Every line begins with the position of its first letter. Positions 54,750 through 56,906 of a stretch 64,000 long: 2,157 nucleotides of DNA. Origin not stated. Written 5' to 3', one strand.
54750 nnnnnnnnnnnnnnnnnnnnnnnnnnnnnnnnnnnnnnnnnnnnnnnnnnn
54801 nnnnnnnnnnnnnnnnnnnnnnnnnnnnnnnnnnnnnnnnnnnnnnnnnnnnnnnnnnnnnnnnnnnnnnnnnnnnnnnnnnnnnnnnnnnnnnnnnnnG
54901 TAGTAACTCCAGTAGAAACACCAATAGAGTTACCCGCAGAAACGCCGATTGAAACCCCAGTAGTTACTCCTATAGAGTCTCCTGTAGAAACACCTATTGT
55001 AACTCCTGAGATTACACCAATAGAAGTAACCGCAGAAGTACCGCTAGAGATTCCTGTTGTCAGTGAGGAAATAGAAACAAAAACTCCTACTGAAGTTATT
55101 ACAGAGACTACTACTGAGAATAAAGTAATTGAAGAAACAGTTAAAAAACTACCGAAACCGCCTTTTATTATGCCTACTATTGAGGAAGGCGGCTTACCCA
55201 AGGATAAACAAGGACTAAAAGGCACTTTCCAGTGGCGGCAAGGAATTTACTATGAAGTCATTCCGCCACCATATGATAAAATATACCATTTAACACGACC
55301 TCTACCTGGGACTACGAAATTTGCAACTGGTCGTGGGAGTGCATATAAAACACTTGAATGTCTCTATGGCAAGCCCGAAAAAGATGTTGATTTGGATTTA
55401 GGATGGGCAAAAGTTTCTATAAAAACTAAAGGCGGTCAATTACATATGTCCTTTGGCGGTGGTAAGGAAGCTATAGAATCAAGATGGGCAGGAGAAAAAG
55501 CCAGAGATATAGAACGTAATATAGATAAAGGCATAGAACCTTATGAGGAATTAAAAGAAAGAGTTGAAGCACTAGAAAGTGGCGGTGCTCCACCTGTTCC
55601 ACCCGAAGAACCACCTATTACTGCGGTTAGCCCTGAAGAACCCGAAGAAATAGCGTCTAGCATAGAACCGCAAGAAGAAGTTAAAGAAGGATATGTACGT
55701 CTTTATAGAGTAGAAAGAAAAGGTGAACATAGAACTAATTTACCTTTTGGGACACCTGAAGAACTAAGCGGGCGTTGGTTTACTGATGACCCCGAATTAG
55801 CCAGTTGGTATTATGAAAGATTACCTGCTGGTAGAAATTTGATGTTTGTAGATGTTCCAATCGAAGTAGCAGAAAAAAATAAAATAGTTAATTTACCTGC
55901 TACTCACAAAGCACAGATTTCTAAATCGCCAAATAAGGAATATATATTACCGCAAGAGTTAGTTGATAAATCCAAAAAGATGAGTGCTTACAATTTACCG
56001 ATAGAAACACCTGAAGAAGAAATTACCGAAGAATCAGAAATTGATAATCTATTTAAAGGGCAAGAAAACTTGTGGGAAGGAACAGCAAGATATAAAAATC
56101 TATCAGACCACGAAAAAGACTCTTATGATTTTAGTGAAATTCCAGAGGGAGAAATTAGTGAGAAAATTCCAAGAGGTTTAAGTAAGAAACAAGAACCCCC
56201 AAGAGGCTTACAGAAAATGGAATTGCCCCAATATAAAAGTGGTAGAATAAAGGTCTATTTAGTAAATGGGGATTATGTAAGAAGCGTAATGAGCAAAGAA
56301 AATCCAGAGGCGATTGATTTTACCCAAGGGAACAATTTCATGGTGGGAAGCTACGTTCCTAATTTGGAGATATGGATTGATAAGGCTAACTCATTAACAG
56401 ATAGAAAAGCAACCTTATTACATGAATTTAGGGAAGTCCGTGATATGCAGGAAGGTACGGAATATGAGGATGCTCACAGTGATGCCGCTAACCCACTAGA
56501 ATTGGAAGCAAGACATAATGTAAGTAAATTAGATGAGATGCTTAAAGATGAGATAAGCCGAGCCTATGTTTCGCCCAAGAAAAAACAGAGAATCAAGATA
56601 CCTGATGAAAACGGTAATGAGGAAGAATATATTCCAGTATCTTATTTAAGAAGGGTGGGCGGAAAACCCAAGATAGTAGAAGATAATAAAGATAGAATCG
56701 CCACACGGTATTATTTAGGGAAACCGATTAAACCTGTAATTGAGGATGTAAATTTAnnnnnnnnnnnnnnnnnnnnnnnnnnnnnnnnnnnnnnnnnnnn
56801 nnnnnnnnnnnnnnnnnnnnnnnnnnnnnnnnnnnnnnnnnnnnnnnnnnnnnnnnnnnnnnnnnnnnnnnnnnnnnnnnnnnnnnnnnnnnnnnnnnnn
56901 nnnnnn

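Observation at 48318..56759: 2813-aa modular giant protein with tandem helical repeats, glycine-zipper membrane segment, proline-rich linker and a C-terminal globular domain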

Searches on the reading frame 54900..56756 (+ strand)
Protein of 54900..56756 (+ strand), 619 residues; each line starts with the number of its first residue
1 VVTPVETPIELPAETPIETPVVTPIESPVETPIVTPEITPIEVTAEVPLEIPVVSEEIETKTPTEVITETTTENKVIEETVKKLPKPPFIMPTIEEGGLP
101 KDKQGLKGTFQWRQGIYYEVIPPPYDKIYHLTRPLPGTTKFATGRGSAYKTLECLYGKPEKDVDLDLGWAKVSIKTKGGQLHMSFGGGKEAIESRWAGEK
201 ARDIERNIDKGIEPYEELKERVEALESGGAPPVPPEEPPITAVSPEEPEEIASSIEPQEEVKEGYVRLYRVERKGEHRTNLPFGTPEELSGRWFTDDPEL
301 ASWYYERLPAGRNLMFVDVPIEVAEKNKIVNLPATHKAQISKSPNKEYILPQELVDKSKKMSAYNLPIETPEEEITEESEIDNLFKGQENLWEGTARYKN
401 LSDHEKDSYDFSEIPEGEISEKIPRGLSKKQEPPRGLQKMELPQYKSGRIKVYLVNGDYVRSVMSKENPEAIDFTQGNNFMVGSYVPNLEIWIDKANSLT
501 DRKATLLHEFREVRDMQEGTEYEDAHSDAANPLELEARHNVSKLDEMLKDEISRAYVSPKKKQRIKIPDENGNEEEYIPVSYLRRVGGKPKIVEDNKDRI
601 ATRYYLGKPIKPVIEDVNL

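Call 10: search_dna_similar(collection=phages, mode=protein, query=window:54900-56756:+, max_evalue=0.001)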
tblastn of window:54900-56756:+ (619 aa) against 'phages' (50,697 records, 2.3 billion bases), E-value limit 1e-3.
No match.

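Call 33: search_protein_representatives(protein=window:55185-56756:+)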
Query: 524 residues. Proteins with E-value up to 0.001 (for the whole library): 833; up to 1e-10: 161; up to 1e-30: 35. The best 150 are listed.
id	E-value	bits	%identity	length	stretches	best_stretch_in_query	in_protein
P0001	0.0e+00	1181.2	100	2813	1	1-524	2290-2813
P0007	1.4e-76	275.5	60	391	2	305-461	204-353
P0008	8.9e-69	249.7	48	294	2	306-523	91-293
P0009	1.6e-67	245.6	53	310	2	294-517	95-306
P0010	2.6e-60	221.8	45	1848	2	295-510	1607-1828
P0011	3.5e-56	208.2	46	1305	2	312-517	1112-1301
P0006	1.6e-53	199.4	52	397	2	322-490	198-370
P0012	3.0e-53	198.5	48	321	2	12-110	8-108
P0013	1.0e-51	193.4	43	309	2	12-137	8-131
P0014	4.4e-51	191.4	48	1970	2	323-515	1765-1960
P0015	1.1e-50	190.1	45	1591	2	323-480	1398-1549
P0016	3.0e-50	188.6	51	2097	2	308-460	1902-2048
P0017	4.5e-50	188.0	45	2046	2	4-107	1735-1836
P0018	6.3e-50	187.5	50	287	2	309-524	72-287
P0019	4.0e-48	181.6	41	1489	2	305-520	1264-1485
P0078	1.4e-17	80.8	42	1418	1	337-470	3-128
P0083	2.4e-16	76.7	32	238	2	336-460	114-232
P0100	3.3e-14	69.7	32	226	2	343-462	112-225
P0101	3.9e-14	69.4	35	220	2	352-457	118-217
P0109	1.9e-13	67.1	35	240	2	356-455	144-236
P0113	3.4e-13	66.3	37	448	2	342-449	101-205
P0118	7.5e-13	65.2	39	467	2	353-457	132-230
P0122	1.5e-12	64.2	33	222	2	339-456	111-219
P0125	1.7e-12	64.0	42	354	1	162-282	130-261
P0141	1.4e-11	61.0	35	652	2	351-461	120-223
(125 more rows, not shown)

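Call 34: search_protein_families(library=pfam, proteins=[P0125, P0100, P0101, P0109, P0122, P0078, P0141, P0113, P0118, P0083], max_evalue=0.01)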
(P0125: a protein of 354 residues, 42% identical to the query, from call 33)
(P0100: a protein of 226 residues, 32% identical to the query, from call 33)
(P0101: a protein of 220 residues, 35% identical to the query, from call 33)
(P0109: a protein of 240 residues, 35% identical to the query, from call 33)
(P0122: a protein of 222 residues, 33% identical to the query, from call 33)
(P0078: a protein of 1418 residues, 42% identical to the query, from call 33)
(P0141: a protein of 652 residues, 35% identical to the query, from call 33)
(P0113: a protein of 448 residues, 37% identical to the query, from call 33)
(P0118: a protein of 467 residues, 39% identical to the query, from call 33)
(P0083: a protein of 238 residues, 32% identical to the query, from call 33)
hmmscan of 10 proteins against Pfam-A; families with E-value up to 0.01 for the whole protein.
P0125 (354 aa): 0 families

P0100 (226 aa): 0 families

P0101 (220 aa): 0 families

P0109 (240 aa): 0 families

P0122 (222 aa): 0 families

P0078 (1418 aa): 0 families

P0141 (652 aa): 2 families
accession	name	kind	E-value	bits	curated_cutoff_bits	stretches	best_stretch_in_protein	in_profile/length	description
PF14550.11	Peptidase_S78_2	-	2.5e-13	50.6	24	1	522-650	4-125/126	Putative phage serine protease XkdF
PF06245.16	DUF1015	-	0.005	16.3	25.8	1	431-453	203-225/325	Protein of unknown function (DUF1015)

P0113 (448 aa): 4 families
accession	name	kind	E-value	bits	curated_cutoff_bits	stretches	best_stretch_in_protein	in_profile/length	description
PF13508.13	Acetyltransf_7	-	0.00018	22.3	27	1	234-289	5-59/84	Acetyltransferase (GNAT) domain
PF00583.31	Acetyltransf_1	-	0.00029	21.5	20.7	1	222-283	17-86/116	Acetyltransferase (GNAT) family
PF14542.12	Acetyltransf_CG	-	0.00085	19.8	30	1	242-281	9-49/80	GCN5-related N-acetyl-transferase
PF13880.12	Acetyltransf_13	-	0.0017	18.6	22.8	1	259-312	7-64/69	ESCO1/2 acetyl-transferase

P0118 (467 aa): 1 family
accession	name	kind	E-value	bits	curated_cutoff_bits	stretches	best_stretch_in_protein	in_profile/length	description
PF14550.11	Peptidase_S78_2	-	1.1e-17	64.6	24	1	341-466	5-126/126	Putative phage serine protease XkdF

P0083 (238 aa): 0 families

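Call 35: search_protein_families(library=phrogs, proteins=[P0125, P0100, P0101, P0109, P0122, P0078, P0141, P0113, P0118, P0083], max_evalue=0.01)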
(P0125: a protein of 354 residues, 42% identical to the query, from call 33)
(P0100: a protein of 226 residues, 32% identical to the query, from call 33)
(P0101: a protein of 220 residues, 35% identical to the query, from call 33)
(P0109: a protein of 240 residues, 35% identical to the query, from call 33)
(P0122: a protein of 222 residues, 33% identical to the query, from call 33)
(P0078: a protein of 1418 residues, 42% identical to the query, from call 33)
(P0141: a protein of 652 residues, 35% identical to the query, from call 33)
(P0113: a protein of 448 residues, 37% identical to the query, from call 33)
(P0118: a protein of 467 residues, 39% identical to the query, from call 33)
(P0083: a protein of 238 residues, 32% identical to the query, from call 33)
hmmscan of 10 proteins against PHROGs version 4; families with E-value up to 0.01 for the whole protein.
P0125 (354 aa): 0 families

P0100 (226 aa): 0 families

P0101 (220 aa): 0 families

P0109 (240 aa): 1 family
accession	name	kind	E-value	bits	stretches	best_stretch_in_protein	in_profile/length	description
phrog_87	-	other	0.0023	18.7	1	157-197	52-93/227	metallo-protease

P0122 (222 aa): 0 families

P0078 (1418 aa): 0 families

P0141 (652 aa): 3 families
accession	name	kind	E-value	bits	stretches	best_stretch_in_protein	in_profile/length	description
phrog_1530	-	other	4.2e-15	56.9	1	521-650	237-352/379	DNA methyltransferase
phrog_2859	-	unknown function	1.5e-05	24.1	1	367-465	349-448/740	-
phrog_1033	-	DNA, RNA and nucleotide metabolism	0.00019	22.4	1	392-445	41-95/334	ParB-like partition protein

P0113 (448 aa): 2 families
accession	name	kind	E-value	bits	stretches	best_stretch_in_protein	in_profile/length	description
phrog_18980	-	unknown function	1.1e-10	42.5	1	387-445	159-216/218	-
phrog_3810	-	other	0.00026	22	1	227-292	55-122/155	acetyltransferase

P0118 (467 aa): 6 families
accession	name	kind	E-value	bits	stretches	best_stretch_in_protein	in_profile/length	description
phrog_1530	-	other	2.1e-17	64.5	1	341-466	239-353/379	DNA methyltransferase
phrog_33677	-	head and packaging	7.4e-08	32.9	1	349-465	155-267/564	head maturation protease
phrog_3017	-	head and packaging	1.5e-07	32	1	365-466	62-156/402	head maturation protease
phrog_9427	-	head and packaging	0.0001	22.6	1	330-461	12-125/453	head maturation protease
phrog_13242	-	unknown function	0.00039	20.5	1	365-465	331-426/450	-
phrog_34096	-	head and packaging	0.00066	19.6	1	341-458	126-231/412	head maturation protease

P0083 (238 aa): 1 family
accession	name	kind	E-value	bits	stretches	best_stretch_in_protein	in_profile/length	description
phrog_87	-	other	0.0044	17.8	1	157-187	64-93/227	metallo-protease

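Call 67: predict_structure(alignment_id=A4)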
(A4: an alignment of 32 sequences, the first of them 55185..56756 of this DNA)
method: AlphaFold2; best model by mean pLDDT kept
length: 524 residues; sequences in the alignment: 32
mean_pLDDT: 71.5   pTM: 0.43
mean pLDDT of the five models: 71.5, 70.0, 69.9, 69.8, 69.7
residues with pLDDT >= 90: 170; 70-90: 123; 50-70: 106; < 50: 125
segments of 3 or more residues with pLDDT < 50: 147-167, 181-195, 237-256, 266-280, 296-306, 308-313, 332-334, 479-481, 483-504
pLDDT, mean of each block of 10 residues (from residue 1): 73 92 93 93 81 86 93 88 90 72 74 75 78 75 53 39 43 68 34 54 62 66 72 53 35 40 50 41 59 49 47 57 79 65 95 96 98 97 97 97 98 97 96 98 98 96 59 61 40 40 62 78 52
secondary structure, 60 per line:
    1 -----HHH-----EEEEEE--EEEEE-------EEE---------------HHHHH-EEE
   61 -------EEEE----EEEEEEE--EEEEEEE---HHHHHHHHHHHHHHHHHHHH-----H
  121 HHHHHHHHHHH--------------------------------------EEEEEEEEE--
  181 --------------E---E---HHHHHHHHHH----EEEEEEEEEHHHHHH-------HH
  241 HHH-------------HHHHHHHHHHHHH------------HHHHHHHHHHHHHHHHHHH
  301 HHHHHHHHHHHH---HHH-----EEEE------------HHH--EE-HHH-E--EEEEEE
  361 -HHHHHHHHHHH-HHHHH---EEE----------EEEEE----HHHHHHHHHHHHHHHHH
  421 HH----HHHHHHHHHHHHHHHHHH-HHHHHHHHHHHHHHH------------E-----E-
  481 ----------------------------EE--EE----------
elements in order: E14-19 E22-26 E34-36 H52-56 E58-60 E68-71 E76-82 E85-91 H95-114 H120-131 E170-178 H203-212 E217-225 H226-231 H239-243 H257-269 H282-312 E324-327 E355-360 H362-372 H374-378 E382-384 E395-399 H404-422 H427-444 H446-460

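Call 69: fold_search(model_id=the predicted structure, library=pdb)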
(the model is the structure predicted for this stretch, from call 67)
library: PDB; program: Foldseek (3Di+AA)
matches with E <= 10: 342; with E <= 0.001: 0
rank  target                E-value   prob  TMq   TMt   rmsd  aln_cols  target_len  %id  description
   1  1lfo                  7.3e-02  0.33  0.08  0.23  14.7        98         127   15  LIVER FATTY ACID BINDING PROTEIN-OLEATE COMPLEX (released 1997-06-16)
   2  7fxo_A                2.1e-01  0.14  0.07  0.20  14.4        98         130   15  Crystal Structure of apo human FABP1 monoclinic form III (released 2023-06-14)
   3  7fy8_E                2.8e-01  0.13  0.07  0.20  14.7        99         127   15  Crystal Structure of human FABP1 in complex with 2-[[4-cyclopropyl-5-methyl-3-[3-(trifluoromethyl)-1,2,4-oxadiazol-5-y (released 2023-06-14)
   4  7dzl_A                3.7e-01  0.11  0.07  0.20  14.8        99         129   15  A69C-M71L mutant of Fabp protein (released 2022-07-27)
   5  6do6_MODEL_1_A        4.4e-01  0.12  0.07  0.21  14.5        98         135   13  NMR solution structure of wild type apo hFABP1 at 308 K (released 2018-12-26)
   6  2l67_MODEL_1_A        4.7e-01  0.14  0.07  0.24  14.5        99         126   11  Solution Structure of Human Apo L-FABP (released 2011-11-23)
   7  3stn                  4.7e-01  0.13  0.07  0.23  14.8        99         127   12  Structure of human LFABP (apo-LFABP) (released 2011-08-10)
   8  2f73_B                6.2e-01  0.09  0.07  0.19  14.4        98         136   15  Crystal structure of human fatty acid binding protein 1 (FABP1) (released 2005-12-13)
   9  7fxo_B                8.2e-01  0.08  0.07  0.20  14.8        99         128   15  Crystal Structure of apo human FABP1 monoclinic form III (released 2023-06-14)
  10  3stk                  8.2e-01  0.08  0.07  0.20  14.9       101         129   15  Crystal Structure of human LFABP complex with two molecules of palmitic acid (holo-LFABP) (released 2011-08-10)
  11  8dvl_A                8.7e-01  0.08  0.05  0.05  13.7       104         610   12  Crystal structure of LRP6 E3E4 in complex with disulfide constrained peptide E3.18 (released 2023-03-29)
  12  6mp4_E                8.7e-01  0.07  0.08  0.20  12.6       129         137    9  Human liver FABP1 bound to tetrahydrocannabinol (released 2019-11-13)
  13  7aq4_B                8.7e-01  0.05  0.06  0.06  12.3       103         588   16  Pseudomonas stutzeri nitrous oxide reductase mutant, H583E (released 2021-01-13)
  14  3q4k_B                9.2e-01  0.06  0.06  0.07  12.9       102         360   10  Structure of a small peptide ligand bound to E.coli DNA sliding clamp (released 2011-12-28)
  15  3f1v_A                9.7e-01  0.06  0.06  0.08  12.6       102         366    9  E. coli Beta Sliding Clamp, 148-153 Ala Mutant (released 2009-09-01)
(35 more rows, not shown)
